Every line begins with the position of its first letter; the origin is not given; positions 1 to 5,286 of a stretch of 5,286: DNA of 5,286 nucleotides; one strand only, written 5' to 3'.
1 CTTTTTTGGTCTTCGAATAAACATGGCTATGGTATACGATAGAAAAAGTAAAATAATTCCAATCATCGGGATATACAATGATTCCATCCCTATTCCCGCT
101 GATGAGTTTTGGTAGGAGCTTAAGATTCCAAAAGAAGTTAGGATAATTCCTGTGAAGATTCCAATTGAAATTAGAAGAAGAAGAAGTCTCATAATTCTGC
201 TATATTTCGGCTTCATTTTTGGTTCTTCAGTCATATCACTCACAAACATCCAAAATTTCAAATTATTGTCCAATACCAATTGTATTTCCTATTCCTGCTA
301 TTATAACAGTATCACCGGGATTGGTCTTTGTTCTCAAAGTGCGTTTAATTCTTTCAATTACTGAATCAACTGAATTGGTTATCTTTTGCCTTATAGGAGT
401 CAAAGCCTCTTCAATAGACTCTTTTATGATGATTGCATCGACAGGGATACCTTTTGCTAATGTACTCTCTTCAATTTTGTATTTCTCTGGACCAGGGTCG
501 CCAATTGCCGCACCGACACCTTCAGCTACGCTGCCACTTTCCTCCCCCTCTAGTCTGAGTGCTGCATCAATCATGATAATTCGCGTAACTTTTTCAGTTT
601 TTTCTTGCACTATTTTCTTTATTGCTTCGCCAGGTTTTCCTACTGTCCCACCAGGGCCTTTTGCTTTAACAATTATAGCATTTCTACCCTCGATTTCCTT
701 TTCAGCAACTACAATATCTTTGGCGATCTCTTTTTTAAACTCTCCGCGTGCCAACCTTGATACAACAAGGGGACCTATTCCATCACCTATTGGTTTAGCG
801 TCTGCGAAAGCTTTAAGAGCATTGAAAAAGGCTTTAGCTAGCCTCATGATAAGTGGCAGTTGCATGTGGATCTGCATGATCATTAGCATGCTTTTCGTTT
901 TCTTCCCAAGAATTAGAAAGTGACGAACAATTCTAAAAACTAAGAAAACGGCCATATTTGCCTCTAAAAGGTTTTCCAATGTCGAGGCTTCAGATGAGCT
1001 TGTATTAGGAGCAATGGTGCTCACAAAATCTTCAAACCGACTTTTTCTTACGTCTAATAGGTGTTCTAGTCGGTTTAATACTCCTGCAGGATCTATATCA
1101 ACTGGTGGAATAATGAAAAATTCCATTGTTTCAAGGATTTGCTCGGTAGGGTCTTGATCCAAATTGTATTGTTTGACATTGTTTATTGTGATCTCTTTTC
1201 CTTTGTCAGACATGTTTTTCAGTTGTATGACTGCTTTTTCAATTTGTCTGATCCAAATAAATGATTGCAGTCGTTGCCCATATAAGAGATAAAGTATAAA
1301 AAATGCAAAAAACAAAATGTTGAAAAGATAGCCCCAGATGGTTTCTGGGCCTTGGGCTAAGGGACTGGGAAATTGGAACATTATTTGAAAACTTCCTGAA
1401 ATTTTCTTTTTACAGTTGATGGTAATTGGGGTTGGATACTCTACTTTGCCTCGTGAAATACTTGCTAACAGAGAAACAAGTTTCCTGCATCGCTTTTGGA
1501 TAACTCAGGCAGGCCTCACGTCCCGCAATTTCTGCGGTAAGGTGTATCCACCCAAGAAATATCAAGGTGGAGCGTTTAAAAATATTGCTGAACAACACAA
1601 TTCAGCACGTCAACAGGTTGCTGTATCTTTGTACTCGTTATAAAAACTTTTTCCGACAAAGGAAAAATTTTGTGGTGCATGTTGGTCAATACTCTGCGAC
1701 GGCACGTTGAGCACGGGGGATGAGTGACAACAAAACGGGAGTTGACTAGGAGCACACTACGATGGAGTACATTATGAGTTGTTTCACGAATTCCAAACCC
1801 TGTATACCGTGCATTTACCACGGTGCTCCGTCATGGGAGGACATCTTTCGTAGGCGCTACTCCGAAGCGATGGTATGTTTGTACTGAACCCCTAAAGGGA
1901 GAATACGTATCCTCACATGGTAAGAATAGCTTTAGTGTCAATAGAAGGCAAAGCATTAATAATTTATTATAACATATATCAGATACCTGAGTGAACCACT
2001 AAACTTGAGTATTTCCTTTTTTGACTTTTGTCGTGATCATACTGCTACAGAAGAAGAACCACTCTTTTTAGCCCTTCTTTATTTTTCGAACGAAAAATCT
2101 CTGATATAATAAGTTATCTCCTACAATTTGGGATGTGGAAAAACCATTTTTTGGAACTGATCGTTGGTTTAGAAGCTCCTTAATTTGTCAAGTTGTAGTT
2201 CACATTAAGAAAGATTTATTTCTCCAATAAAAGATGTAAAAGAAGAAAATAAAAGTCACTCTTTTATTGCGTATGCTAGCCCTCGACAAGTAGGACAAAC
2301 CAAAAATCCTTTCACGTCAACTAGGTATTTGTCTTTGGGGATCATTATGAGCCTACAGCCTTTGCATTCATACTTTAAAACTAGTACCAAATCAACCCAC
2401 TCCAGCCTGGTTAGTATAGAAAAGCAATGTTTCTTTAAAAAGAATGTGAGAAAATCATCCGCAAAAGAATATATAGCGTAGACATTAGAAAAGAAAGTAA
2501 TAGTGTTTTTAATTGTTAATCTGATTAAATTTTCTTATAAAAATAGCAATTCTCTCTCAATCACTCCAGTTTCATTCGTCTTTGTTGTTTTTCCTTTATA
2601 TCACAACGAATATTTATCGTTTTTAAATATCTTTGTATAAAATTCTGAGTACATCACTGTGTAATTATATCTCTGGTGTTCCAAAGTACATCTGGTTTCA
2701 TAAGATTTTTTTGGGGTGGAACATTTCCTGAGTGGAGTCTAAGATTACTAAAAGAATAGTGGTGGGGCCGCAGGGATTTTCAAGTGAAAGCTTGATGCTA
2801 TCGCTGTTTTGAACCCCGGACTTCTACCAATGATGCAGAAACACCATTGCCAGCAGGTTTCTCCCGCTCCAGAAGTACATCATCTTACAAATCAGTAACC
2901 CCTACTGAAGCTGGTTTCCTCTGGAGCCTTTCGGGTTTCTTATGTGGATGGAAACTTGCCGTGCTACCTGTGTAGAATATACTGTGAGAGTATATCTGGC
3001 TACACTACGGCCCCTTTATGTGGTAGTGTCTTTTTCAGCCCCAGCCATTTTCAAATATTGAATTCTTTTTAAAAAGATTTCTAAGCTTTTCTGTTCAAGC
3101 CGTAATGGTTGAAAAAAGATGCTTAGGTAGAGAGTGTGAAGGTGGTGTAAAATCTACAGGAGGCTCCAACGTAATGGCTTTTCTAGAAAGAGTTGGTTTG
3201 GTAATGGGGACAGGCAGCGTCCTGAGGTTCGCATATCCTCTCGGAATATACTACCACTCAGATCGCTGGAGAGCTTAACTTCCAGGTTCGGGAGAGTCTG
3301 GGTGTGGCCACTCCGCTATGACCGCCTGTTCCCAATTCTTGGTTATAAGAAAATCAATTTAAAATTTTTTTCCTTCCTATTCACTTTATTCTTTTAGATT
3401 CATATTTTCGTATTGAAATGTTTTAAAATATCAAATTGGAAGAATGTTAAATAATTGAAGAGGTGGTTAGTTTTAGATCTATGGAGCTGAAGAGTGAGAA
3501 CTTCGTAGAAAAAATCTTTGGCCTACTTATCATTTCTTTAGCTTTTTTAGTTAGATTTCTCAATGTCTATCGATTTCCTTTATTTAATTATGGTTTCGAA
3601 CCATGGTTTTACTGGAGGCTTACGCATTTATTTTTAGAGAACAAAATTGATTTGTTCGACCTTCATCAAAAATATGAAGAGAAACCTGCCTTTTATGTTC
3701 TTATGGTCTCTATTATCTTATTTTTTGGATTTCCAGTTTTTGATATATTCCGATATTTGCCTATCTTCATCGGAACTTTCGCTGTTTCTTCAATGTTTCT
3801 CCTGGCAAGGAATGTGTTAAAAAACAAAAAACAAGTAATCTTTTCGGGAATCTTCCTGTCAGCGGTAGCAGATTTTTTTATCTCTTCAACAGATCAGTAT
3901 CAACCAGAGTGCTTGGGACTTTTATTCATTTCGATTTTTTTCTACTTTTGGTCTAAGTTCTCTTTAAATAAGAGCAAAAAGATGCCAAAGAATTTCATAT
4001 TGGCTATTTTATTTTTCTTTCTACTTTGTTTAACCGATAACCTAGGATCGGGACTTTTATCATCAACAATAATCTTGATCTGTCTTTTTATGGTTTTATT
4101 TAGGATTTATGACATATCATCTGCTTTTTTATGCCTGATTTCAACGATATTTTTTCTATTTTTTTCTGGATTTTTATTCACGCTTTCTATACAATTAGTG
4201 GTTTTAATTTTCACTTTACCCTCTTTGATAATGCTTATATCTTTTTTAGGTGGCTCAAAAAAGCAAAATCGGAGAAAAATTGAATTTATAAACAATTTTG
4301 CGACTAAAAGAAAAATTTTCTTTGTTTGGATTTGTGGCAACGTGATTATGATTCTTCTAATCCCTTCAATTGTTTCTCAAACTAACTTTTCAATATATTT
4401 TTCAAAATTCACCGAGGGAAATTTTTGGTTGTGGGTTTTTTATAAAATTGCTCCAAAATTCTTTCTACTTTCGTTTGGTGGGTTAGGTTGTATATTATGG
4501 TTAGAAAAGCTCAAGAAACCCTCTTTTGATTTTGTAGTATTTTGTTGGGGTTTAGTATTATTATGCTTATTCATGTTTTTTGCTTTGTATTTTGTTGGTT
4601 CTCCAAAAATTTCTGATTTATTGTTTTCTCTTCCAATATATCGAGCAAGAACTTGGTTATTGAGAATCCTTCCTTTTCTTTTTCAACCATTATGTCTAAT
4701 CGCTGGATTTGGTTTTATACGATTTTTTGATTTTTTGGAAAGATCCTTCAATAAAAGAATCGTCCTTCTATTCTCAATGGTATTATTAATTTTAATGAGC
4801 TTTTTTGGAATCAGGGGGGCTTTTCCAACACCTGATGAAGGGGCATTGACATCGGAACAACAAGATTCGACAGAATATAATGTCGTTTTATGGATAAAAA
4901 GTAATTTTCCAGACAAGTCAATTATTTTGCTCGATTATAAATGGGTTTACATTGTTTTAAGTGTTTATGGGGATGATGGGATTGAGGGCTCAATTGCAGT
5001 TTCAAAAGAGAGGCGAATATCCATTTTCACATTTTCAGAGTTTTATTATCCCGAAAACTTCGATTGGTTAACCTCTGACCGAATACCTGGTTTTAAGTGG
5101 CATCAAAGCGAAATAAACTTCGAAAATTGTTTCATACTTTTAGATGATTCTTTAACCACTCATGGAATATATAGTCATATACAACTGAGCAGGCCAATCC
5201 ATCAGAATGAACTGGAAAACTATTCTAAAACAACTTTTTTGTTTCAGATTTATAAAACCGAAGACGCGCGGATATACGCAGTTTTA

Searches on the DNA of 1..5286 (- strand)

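Call 2: search_rna_families(source=window, threshold=gathering, show_alignments=5)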
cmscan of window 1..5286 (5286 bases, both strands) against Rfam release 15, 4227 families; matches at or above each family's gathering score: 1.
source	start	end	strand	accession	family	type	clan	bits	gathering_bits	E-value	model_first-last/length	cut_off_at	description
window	3209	3329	-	RF00001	5S_rRNA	Gene; rRNA;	CL00113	81.9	38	5.9e-17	1-120/120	no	5S ribosomal RNA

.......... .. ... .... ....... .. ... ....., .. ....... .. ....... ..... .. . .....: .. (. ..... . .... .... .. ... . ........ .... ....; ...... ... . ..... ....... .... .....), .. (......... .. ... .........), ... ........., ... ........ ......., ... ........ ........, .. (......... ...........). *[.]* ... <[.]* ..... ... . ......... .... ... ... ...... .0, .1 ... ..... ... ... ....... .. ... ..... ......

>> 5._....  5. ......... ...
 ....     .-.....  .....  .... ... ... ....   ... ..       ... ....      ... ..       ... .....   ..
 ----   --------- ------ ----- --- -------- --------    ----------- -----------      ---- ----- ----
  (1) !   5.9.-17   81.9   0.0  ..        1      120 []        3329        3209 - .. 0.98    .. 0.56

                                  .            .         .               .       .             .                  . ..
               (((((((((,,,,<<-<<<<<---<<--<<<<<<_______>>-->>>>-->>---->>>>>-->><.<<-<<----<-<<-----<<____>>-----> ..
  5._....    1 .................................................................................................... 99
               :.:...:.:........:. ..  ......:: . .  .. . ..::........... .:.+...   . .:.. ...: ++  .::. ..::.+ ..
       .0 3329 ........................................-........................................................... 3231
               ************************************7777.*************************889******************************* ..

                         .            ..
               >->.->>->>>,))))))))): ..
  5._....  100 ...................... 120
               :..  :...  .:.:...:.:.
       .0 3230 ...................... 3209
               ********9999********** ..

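Call 5: search_rna_families(source=window, start=1350, end=2050, threshold=evalue, max_evalue=10, show_alignments=6)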
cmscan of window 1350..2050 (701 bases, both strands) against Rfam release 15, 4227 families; matches with E-value up to 10: 3.
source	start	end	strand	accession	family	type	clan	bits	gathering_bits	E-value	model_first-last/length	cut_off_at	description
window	1545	1648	-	RF00199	SL2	Gene;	CL00020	19.7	41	2.6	1-110/110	no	SL2 RNA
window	1685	1876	+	RF02033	HEARO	Gene;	-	15.9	83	0.71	1-211/211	no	HNH endonuclease-associated RNA and ORF (HEARO) RNA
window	1548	1607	-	RF02843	RefA5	Gene; antisense;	-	15.1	91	3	1-68/68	no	Enterococcus sRNA A5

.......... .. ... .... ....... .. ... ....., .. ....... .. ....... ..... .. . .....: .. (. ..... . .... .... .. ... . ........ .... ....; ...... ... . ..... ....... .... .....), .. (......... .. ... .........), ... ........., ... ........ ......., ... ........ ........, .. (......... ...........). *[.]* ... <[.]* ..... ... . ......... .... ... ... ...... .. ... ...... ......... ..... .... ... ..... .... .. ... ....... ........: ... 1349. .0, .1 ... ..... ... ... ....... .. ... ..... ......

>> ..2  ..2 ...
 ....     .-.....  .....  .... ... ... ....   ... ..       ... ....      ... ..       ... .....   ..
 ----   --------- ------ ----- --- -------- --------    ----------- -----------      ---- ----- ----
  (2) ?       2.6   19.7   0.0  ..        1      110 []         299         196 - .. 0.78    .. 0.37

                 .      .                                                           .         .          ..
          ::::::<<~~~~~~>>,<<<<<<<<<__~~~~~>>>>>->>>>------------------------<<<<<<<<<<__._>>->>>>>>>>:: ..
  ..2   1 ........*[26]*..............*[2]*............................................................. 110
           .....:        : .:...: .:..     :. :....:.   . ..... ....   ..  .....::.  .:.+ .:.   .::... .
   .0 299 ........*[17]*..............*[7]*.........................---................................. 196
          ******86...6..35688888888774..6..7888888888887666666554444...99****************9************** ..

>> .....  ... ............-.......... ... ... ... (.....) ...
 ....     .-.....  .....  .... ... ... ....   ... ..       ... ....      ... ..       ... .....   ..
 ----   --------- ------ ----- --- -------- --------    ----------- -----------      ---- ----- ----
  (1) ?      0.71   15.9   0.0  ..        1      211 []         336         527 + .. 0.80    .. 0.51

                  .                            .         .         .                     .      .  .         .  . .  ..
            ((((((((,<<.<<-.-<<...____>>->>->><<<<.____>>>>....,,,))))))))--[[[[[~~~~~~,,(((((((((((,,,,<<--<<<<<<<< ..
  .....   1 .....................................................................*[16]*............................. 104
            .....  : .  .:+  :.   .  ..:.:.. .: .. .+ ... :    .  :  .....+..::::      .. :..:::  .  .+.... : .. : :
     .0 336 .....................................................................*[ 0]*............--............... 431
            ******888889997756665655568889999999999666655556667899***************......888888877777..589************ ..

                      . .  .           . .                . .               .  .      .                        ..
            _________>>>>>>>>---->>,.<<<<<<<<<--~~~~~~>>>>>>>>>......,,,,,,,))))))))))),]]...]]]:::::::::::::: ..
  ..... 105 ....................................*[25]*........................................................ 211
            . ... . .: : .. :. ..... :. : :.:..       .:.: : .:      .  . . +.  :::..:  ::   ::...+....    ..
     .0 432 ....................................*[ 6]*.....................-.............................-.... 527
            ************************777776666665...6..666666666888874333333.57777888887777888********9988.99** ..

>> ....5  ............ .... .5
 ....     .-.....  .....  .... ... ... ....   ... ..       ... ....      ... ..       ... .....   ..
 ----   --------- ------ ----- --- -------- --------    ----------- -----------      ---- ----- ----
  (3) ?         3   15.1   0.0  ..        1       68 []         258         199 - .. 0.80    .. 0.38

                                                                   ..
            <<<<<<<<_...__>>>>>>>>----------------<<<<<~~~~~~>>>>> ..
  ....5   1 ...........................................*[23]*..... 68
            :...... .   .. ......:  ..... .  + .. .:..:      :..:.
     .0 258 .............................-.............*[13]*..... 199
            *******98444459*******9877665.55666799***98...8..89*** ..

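Call 11: search_rna_families(sources=[L001, L003, L005, L007, L009, L015, L038, L019, L016, L006, L049], threshold=gathering)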
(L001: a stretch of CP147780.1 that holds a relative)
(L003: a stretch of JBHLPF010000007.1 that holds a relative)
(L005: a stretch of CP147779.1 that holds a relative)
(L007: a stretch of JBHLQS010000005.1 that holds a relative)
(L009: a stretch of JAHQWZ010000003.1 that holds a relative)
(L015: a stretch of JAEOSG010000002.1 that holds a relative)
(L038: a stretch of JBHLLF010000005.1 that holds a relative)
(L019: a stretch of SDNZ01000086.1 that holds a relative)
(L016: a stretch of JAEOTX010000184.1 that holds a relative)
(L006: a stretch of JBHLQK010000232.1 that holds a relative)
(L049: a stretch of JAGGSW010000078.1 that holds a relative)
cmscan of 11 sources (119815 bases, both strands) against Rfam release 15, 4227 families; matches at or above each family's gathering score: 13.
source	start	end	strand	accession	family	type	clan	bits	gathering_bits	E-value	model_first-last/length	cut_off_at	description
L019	5785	5904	+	RF00001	5S_rRNA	Gene; rRNA;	CL00113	62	38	2.5e-10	1-120/120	no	5S ribosomal RNA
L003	5768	5887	+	RF00001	5S_rRNA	Gene; rRNA;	CL00113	59.8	38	9.2e-10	1-120/120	no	5S ribosomal RNA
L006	2967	3086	+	RF00001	5S_rRNA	Gene; rRNA;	CL00113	59.7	38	1e-09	1-120/120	no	5S ribosomal RNA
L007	5744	5863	+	RF00001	5S_rRNA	Gene; rRNA;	CL00113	58.7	38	1.8e-09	1-120/120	no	5S ribosomal RNA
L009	5104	5223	+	RF00001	5S_rRNA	Gene; rRNA;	CL00113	58.7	38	1.8e-09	1-120/120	no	5S ribosomal RNA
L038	5781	5900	+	RF00001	5S_rRNA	Gene; rRNA;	CL00113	58.7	38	1.8e-09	1-120/120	no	5S ribosomal RNA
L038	1196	1330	-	RF00005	tRNA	Gene; tRNA;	CL00001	49.8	29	2.1e-07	1-71/71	no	tRNA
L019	3128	3264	-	RF00005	tRNA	Gene; tRNA;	CL00001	47.6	29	8.4e-07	1-71/71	no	tRNA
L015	2761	2884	-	RF00005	tRNA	Gene; tRNA;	CL00001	47.5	29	9.3e-07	1-71/71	no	tRNA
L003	4402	4536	-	RF00005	tRNA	Gene; tRNA;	CL00001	45.7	29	2.8e-06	1-71/71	no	tRNA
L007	1500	1634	-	RF00005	tRNA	Gene; tRNA;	CL00001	45.7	29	2.8e-06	1-71/71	no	tRNA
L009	2229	2362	-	RF00005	tRNA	Gene; tRNA;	CL00001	45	29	4.6e-06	1-71/71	no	tRNA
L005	2612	2708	-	RF00005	tRNA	Gene; tRNA;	CL00001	39.8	29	0.00012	1-71/71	no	tRNA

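Call 16: search_rna_families(sources=[L050, L053, L054, L055, L056], threshold=gathering)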
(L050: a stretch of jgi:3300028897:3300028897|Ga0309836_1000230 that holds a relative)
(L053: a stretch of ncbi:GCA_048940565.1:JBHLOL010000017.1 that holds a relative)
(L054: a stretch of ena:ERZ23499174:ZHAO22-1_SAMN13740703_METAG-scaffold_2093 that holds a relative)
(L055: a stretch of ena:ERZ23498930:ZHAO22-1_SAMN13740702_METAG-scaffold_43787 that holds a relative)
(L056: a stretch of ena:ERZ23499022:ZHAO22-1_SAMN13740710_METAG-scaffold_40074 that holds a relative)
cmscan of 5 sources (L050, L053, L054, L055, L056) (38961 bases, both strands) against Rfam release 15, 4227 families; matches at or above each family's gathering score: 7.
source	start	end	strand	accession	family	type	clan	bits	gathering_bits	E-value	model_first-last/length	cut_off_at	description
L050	5697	5816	+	RF00001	5S_rRNA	Gene; rRNA;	CL00113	85.3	38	5.6e-17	1-120/120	no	5S ribosomal RNA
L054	4767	4886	+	RF00001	5S_rRNA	Gene; rRNA;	CL00113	85.3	38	5.6e-17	1-120/120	no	5S ribosomal RNA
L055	205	324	+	RF00001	5S_rRNA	Gene; rRNA;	CL00113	85.3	38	5.6e-17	1-120/120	no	5S ribosomal RNA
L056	240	359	+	RF00001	5S_rRNA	Gene; rRNA;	CL00113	85.3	38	5.6e-17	1-120/120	no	5S ribosomal RNA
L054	1747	1819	-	RF00005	tRNA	Gene; tRNA;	CL00001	78.5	29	8.4e-16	1-71/71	no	tRNA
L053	1178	1298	+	RF00001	5S_rRNA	Gene; rRNA;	CL00113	76.6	38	1.1e-14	1-120/120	no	5S ribosomal RNA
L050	3186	3258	-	RF00005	tRNA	Gene; tRNA;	CL00001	76.1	29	4.1e-15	1-71/71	no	tRNA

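Call 31: search_dna_similar(query=window:1400-1940:+, collection=plasmids, mode=distant, max_evalue=1, max_rows=10)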
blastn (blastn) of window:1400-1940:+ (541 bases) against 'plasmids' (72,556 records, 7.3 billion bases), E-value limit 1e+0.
No match.

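Call 32: search_dna_similar(query=window:1400-1940:+, collection=phages, mode=distant, max_evalue=1, max_rows=10)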
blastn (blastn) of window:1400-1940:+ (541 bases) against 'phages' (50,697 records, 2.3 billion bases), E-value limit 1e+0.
Records with a match: 2; places in all: 2; records where one place covers at least 80% of the query: 0.
Best place of each record, by identity: 80-90% 2.
By first word of the organism name: Serratia 2.
By host as written in the record: Serratia marcescens LVF3 2.
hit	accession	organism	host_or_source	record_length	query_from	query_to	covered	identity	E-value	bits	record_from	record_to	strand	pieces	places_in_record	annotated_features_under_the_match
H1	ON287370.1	Serratia phage vB_SmaM-Sureiya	Serratia marcescens LVF3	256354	11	46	7%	86.1%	5e-1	41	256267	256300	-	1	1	none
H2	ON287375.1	Serratia phage vB_SmaM-Yubaba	Serratia marcescens LVF3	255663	11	46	7%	86.1%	5e-1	41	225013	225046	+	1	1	hypothetical protein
